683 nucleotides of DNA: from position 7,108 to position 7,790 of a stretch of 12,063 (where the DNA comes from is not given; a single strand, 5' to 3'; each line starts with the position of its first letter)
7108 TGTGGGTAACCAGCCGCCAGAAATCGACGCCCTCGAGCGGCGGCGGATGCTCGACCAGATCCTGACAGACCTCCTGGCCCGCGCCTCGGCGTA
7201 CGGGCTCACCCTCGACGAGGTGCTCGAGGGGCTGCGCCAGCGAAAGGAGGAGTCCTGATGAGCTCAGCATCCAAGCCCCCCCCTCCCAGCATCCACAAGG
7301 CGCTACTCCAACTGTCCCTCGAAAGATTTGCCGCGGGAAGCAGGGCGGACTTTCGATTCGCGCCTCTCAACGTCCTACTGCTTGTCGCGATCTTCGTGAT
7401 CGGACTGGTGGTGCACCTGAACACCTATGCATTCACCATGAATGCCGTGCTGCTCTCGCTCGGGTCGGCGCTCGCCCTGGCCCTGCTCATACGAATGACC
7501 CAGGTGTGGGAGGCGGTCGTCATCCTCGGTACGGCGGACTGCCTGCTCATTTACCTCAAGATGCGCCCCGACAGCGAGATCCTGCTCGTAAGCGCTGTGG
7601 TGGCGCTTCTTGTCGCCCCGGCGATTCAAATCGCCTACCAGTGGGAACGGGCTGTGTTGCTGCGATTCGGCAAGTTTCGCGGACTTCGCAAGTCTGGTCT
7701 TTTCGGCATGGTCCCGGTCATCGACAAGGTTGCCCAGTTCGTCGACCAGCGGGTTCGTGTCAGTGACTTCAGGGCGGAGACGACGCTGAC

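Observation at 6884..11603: YtrA-type GntR operon pairing an N-terminally extended SPFH/stomatin protein and two small TM proteins with an ABC-2 exporter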

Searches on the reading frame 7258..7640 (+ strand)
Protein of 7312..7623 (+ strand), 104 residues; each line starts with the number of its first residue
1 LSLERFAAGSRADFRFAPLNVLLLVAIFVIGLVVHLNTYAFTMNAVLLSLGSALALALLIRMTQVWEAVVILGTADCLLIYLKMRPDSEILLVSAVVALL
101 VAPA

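Call 20: search_protein_families(library=pfam, proteins=[window:7258-7640:+], max_evalue=0.1)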
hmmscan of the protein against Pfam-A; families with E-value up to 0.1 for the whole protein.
window:7258-7640:+ (127 aa): 0 families

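Call 26: search_protein_representatives(protein=window:7312-7623:+)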
Query: 104 residues. Proteins with E-value up to 0.001 (for the whole library): 90; up to 1e-10: 51; up to 1e-30: 4. The best 90 are listed.
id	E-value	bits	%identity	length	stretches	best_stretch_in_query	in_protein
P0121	3.5e-38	145.9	73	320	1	3-104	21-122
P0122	1.7e-36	140.5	73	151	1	1-103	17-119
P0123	5.0e-32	126.2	69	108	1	1-93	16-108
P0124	1.2e-31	125.0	64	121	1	1-104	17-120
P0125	1.3e-30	121.7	67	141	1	1-89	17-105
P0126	3.3e-30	120.4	67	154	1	1-92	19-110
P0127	4.5e-30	119.9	70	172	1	2-95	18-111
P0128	2.2e-29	117.7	59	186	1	2-104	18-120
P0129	6.5e-28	113.0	57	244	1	1-104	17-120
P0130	2.4e-26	108.0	56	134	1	3-102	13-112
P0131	2.5e-25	104.8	54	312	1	2-100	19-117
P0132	6.5e-25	103.4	72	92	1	1-76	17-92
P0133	4.5e-23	97.5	72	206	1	1-74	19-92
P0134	4.4e-21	91.2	48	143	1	2-103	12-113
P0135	7.9e-21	90.4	64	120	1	25-104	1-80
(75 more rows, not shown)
